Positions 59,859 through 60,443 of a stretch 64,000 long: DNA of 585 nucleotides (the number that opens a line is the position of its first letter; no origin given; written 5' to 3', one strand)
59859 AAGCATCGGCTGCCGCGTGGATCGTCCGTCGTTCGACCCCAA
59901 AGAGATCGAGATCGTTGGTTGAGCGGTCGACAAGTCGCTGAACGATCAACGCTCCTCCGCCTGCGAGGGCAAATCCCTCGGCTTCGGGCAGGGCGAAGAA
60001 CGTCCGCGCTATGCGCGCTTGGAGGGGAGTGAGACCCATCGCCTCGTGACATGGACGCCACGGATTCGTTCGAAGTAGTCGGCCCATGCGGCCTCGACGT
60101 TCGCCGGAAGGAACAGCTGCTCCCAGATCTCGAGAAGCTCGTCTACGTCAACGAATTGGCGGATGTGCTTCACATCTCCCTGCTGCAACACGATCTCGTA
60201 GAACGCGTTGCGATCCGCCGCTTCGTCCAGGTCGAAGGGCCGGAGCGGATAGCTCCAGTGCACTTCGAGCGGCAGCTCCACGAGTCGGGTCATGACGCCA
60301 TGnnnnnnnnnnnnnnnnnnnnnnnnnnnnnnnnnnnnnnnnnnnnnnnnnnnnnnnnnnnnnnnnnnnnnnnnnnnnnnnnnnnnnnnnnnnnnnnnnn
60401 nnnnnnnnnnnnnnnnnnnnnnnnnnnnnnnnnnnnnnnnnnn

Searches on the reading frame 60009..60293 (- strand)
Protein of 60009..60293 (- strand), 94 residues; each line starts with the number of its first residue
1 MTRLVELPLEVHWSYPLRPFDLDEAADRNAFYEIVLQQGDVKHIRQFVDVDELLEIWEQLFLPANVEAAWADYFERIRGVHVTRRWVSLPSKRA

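Call 3: search_protein_families(library=pfam, proteins=[window:60009-60293:-], max_evalue=1)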
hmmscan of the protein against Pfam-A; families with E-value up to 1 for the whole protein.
window:60009-60293:- (94 aa): 0 families

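Call 4: search_protein_families(library=ncbifam, proteins=[window:60009-60293:-], max_evalue=1)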
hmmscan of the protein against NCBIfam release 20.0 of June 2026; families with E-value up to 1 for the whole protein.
window:60009-60293:- (94 aa): 0 families

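Call 5: search_protein_families(library=padloc, proteins=[window:60009-60293:-], max_evalue=1)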
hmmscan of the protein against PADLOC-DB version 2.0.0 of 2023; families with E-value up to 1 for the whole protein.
window:60009-60293:- (94 aa): 0 families

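Call 7: search_solved_structures(query=window:60009-60293:-, max_evalue=10, show_alignments=2)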
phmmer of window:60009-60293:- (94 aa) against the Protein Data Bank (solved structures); distinct sequences matched with E-value up to 10: 1.
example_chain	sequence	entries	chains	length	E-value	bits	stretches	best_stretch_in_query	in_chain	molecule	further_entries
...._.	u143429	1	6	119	0.54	14.2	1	18-60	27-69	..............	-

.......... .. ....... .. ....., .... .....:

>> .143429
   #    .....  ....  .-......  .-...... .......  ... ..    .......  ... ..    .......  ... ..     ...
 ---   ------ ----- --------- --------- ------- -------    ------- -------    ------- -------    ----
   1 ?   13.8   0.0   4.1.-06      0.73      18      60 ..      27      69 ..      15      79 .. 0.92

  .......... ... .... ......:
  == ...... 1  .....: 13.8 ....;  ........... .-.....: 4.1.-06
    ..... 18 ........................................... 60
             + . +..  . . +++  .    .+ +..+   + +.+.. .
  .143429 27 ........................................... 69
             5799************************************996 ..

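Call 29: search_solved_structures(query=A3, max_evalue=10, show_alignments=3)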
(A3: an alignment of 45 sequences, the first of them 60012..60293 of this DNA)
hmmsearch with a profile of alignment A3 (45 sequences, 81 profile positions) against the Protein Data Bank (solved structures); distinct sequences matched with E-value up to 10: 5.
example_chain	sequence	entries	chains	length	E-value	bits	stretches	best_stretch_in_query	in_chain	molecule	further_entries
7rdr_A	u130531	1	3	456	0.0035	20.6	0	23-40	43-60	Circular tendon repeat protein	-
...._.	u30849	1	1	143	0.19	15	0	31-58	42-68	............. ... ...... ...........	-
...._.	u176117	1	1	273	1.6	12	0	32-58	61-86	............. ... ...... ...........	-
9wg7_Y1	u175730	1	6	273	1.9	11.9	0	32-58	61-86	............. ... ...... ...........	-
2l8v_A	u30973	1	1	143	3.7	10.9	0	34-60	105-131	Phycobilisome 32.1 kDa linker polypeptide, phycocyanin-associated, rod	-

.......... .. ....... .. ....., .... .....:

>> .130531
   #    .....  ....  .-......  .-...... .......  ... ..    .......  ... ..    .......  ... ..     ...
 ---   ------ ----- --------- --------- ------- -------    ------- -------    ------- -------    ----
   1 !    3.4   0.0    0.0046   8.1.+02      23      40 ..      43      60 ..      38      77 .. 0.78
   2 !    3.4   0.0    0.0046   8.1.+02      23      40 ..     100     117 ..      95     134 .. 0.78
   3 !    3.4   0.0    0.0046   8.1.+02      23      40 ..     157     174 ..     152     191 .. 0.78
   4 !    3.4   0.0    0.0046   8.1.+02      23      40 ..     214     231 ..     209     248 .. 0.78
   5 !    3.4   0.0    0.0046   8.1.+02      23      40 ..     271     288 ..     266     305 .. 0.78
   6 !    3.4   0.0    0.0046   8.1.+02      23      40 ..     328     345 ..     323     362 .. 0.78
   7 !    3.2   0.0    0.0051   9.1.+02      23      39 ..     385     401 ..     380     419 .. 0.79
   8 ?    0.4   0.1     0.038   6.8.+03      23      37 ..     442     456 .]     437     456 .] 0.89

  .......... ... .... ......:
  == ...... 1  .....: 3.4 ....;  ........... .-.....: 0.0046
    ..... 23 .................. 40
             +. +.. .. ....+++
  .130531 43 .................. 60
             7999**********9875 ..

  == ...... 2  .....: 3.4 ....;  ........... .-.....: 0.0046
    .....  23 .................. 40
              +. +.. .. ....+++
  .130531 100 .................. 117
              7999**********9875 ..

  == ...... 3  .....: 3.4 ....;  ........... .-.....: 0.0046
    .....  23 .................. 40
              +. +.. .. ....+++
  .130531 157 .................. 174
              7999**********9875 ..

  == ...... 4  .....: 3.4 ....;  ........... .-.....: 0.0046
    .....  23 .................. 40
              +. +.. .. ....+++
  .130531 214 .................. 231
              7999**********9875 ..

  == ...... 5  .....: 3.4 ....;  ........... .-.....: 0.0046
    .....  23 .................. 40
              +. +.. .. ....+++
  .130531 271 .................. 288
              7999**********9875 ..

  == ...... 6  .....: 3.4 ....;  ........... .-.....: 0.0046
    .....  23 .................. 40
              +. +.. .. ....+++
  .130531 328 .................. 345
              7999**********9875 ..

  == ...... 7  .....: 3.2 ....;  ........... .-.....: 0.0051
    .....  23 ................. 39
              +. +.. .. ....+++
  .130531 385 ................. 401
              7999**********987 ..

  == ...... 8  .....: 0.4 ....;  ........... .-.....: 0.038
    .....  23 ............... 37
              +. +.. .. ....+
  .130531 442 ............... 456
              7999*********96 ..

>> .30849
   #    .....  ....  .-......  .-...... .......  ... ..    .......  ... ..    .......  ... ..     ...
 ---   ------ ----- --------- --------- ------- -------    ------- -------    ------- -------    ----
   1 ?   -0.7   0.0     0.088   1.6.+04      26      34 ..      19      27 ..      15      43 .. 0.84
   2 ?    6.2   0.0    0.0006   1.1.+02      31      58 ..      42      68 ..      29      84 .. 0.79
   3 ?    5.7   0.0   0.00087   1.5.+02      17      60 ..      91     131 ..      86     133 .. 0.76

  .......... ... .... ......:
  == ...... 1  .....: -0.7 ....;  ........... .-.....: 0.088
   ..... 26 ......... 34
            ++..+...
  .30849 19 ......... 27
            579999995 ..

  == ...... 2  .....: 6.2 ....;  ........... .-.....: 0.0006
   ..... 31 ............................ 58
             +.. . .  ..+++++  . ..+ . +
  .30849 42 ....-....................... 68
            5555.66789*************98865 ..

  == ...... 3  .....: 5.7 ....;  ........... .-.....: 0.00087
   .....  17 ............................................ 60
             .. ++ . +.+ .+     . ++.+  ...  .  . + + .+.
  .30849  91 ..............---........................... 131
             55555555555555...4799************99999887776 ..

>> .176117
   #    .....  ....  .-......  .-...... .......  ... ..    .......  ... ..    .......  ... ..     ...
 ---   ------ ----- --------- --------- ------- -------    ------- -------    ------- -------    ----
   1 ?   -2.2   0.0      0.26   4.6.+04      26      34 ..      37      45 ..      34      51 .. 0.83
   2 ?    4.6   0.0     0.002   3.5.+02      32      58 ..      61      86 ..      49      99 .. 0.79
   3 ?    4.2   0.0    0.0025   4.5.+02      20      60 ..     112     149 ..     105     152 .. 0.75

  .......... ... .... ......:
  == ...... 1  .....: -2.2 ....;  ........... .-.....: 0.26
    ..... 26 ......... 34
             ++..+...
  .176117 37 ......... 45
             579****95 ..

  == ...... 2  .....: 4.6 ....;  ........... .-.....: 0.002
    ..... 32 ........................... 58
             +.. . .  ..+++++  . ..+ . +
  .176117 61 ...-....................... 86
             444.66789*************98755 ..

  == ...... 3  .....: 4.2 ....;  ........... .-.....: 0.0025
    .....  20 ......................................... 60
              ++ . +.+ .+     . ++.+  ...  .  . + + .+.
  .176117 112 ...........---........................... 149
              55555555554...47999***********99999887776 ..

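Call 30: search_protein_families(library=pfam, alignment_id=A3, max_evalue=1)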
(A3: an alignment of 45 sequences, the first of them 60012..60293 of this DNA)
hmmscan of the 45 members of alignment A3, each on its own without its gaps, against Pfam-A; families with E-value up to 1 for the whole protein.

A. member 1, window:60012-60293:- (94 aa): 0 families

B. families by the number of members that match (of 45 scanned): 13 families
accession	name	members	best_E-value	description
PF20526.3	DUF6741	2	0.019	Domain of unknown function (DUF6741)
PF16078.10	2-oxogl_dehyd_N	2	0.03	2-oxoglutarate dehydrogenase N-terminus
PF00688.24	TGFb_propeptide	1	0.025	TGF-beta propeptide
PF06481.20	COX_ARM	1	0.066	COX Aromatic Rich Motif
PF07935.16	SSV1_ORF_D-335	1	0.066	ORF D-335-like protein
PF23979.1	DUF7304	1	0.071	Domain of unknown function (DUF7304)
PF03752.18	ALF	1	0.12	Short repeats of unknown function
PF02781.21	G6PD_C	1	0.12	Glucose-6-phosphate dehydrogenase, C-terminal domain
PF20669.3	Exo70_N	1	0.13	Exocyst complex component Exo70 N-terminal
PF17452.7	YnfE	1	0.13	Uncharacterized YnfE-like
PF10414.14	CysG_dimeriser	1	0.14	Sirohaem synthase dimerisation region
PF04904.21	SAM_NCD1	1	0.15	NAB conserved region 1 (NCD1) SAM domain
PF22800.1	CFAP410_C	1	0.24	CFAP410 C-terminal domain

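Call 32: find_homologous_proteins(query=window:60009-60293:-, max_evalue=0.001)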
Query window:60009-60293:- (94 aa): 8 proteins with E <= 0.001 among 8 candidates.
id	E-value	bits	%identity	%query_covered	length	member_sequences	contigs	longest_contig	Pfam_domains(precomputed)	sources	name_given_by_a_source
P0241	5.1e-57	208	100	100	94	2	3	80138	-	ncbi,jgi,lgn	ncbi:MAG TPA: hypothetical protein VGJ86_15940 [Acidimicrobiales bacterium]|jgi:hypothetical protein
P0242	6.0e-40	154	73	100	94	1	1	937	-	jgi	jgi:hypothetical protein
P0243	1.3e-39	152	72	100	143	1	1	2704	-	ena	-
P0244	5.4e-39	150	72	100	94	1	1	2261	-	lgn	-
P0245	3.8e-37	145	69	100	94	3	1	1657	-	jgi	jgi:hypothetical protein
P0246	7.3e-37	144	68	98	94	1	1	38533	-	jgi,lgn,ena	-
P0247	1.6e-36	143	69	100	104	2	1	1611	-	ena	-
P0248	4.4e-19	87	62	67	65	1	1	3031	-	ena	-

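Call 45: predict_structure(alignment_id=A4)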
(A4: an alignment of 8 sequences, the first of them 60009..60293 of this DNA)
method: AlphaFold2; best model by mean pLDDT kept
length: 94 residues; sequences in the alignment: 8
mean_pLDDT: 71.1   pTM: 0.56
mean pLDDT of the five models: 71.1, 66.1, 64.2, 64.1, 63.2
residues with pLDDT >= 90: 0; 70-90: 62; 50-70: 16; < 50: 16
segments of 3 or more residues with pLDDT < 50: 8-13, 89-94
pLDDT, mean of each block of 10 residues (from residue 1): 52 55 79 78 74 84 81 83 66 40
secondary structure, 60 per line:
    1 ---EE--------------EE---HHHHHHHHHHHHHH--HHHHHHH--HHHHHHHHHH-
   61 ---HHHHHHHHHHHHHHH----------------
elements in order: H25-38 H41-47 H50-59 H64-78

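Call 49: fold_search(model_id=the predicted structure, library=pdb)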
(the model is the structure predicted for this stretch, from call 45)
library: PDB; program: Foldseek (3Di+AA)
matches with E <= 10: 18; with E <= 0.001: 0
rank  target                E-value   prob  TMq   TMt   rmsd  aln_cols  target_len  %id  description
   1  7r49_E                1.8e+00  0.09  0.26  0.30   9.2        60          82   15  Crystal structure of the L. plantarum acyl carrier protein synthase (AcpS)in complex with D-alanyl carrier protein (Dl (released 2022-08-03)
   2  7onu_E                2.0e+00  0.07  0.24  0.07   7.4        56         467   18  Structure of human mitochondrial RNase P in complex with mitochondrial pre-tRNA-Tyr (released 2021-08-11)
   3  4hw3_J                2.4e+00  0.02  0.18  0.13  11.2        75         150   12  Discovery of potent Mcl-1 inhibitors using fragment-based methods and structure-based design (released 2013-01-09)
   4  1rsr_A                3.2e+00  0.02  0.19  0.07  13.9        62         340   16  azide complex of the diferrous F208A mutant R2 subunit of ribonucleotide reductase (released 2003-12-23)
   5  1rsv_A                4.2e+00  0.02  0.19  0.07  14.3        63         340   17  azide complex of the diferrous E238A mutant R2 subunit of ribonucleotide reductase (released 2003-12-23)
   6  6udy_B                4.9e+00  0.02  0.20  0.14  11.7        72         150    7  X-ray co-crystal structure of compound 5 with Mcl-1 (released 2019-12-11)
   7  4gk0_F                5.6e+00  0.03  0.26  0.26   9.4        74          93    9  Crystal structure of human Rev3-Rev7-Rev1 complex (released 2013-03-13)
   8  3sqz                  5.6e+00  0.01  0.21  0.07  12.2        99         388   11  Crystal structure of HMG_CoA synthase complexed with CoA (released 2012-07-11)
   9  6eu1_O                6.4e+00  0.01  0.23  0.06  22.3        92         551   13  RNA Polymerase III - open DNA complex (OC-POL3). (released 2018-01-17)
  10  6o6f_B                6.4e+00  0.01  0.19  0.13  11.7        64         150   11  Co-crystal structure of Mcl1 with inhibitor (released 2019-05-15)
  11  7r49_F                7.9e+00  0.04  0.26  0.33   7.6        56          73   14  Crystal structure of the L. plantarum acyl carrier protein synthase (AcpS)in complex with D-alanyl carrier protein (Dl (released 2022-08-03)
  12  6ws0_HHH              7.9e+00  0.02  0.22  0.22   9.3        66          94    6  Rational drug design of phenazopyridine derivatives as novel inhibitors of Rev1-CT (released 2020-12-23)
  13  5ogs                  8.5e+00  0.03  0.27  0.09   8.2        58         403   12  Crystal structure of human AND-1 SepB domain (released 2017-11-29)
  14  5i9h_A                8.5e+00  0.02  0.22  0.08   6.6        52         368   12  Crystal structure of designed pentatricopeptide repeat protein dPPR-U8G2 in complex with its target RNA U8G2 (released 2016-04-27)
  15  5ci0                  9.1e+00  0.01  0.19  0.07  13.9        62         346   18  Ribonucleotide reductase Y122 3,5-F2Y variant (released 2016-06-22)
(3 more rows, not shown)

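Call 70: search_protein_families(library=phrogs, proteins=[window:60009-60293:-], max_evalue=0.01)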
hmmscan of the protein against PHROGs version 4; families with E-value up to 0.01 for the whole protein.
window:60009-60293:- (94 aa): 0 families

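Call 71: search_protein_representatives(alignment_id=A4)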
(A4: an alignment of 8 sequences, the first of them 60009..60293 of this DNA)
Query: 8 sequences, 94 profile positions. Proteins with E-value up to 0.001 (for the whole library): 759; up to 1e-10: 146; up to 1e-30: 2. The best 150 are listed.
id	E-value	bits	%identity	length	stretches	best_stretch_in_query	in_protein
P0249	1.4e-34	134.5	-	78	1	17-92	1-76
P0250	6.0e-34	132.5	-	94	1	1-93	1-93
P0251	4.8e-25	103.9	-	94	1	1-92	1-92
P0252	9.4e-23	96.6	-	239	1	4-80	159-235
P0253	7.3e-22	93.7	-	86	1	3-82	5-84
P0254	1.2e-21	93.1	-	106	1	5-81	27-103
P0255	1.4e-21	92.8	-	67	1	35-93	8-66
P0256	2.3e-21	92.2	-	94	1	5-83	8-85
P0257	3.7e-21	91.5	-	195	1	3-82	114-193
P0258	2.1e-20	89.0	-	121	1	5-82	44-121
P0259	5.4e-20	87.7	-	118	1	4-84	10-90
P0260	8.6e-20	87.1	-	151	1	4-83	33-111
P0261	1.2e-19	86.6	-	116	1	4-87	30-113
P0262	3.2e-19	85.3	-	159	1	4-86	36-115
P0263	5.8e-19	84.4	-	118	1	4-81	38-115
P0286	2.8e-16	75.8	-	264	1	6-79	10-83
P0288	1.1e-15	73.9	-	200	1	1-73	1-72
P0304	4.3e-14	68.8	-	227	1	5-77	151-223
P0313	1.6e-13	67.0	-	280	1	4-61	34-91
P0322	4.3e-13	65.6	-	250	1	3-71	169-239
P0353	6.1e-12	61.9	-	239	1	5-71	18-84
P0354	7.1e-12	61.7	-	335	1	4-74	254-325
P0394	9.9e-11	58.0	-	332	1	4-74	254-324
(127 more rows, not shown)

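Call 72: search_protein_families(library=pfam, proteins=[P0252, P0257, P0354, P0394, P0322, P0304, P0286, P0313, P0353, P0288], max_evalue=0.01)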
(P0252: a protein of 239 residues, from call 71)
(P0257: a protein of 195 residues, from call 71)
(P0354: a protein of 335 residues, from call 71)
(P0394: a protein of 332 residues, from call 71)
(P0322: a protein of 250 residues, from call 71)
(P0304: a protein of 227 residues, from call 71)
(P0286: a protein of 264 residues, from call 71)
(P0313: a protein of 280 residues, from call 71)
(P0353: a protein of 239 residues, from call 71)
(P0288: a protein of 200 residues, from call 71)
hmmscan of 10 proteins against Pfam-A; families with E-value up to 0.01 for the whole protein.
P0252 (239 aa): 1 family
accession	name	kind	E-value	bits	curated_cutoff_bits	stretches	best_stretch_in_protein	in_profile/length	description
PF19760.4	DUF6247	-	0.002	18.7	26.9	0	85-130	16-61/99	Family of unknown function (DUF6247)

P0257 (195 aa): 0 families

P0354 (335 aa): 2 families
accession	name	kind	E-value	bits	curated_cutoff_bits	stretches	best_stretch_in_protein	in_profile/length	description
PF13560.12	HTH_31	-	3.5e-10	40.5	27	1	15-78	2-60/64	Helix-turn-helix domain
PF01381.28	HTH_3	-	3.5e-10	40.2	23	1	19-77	1-53/55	Helix-turn-helix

P0394 (332 aa): 0 families

P0322 (250 aa): 0 families

P0304 (227 aa): 0 families

P0286 (264 aa): 2 families
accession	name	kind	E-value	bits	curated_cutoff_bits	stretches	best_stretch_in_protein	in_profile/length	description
PF08843.17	AbiEii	-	2.3e-12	47.8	22.5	1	85-206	26-178/238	Nucleotidyl transferase AbiEii toxin, Type IV TA system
PF09382.16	RQC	-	0.0048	17.1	23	1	86-135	40-88/114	RQC domain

P0313 (280 aa): 2 families
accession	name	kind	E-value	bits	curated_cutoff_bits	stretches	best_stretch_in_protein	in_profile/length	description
PF08843.17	AbiEii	-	1.5e-08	35.3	22.5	1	122-245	3-159/238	Nucleotidyl transferase AbiEii toxin, Type IV TA system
PF19502.5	DUF6036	-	0.00027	21.2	23.6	1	116-183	4-69/164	Nucleotidyltransferase of unknown function (DUF6036)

P0353 (239 aa): 0 families

P0288 (200 aa): 1 family
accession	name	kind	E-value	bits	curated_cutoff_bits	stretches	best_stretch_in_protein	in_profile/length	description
PF08843.17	AbiEii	-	4.9e-05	23.8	22.5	1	105-184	136-217/238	Nucleotidyl transferase AbiEii toxin, Type IV TA system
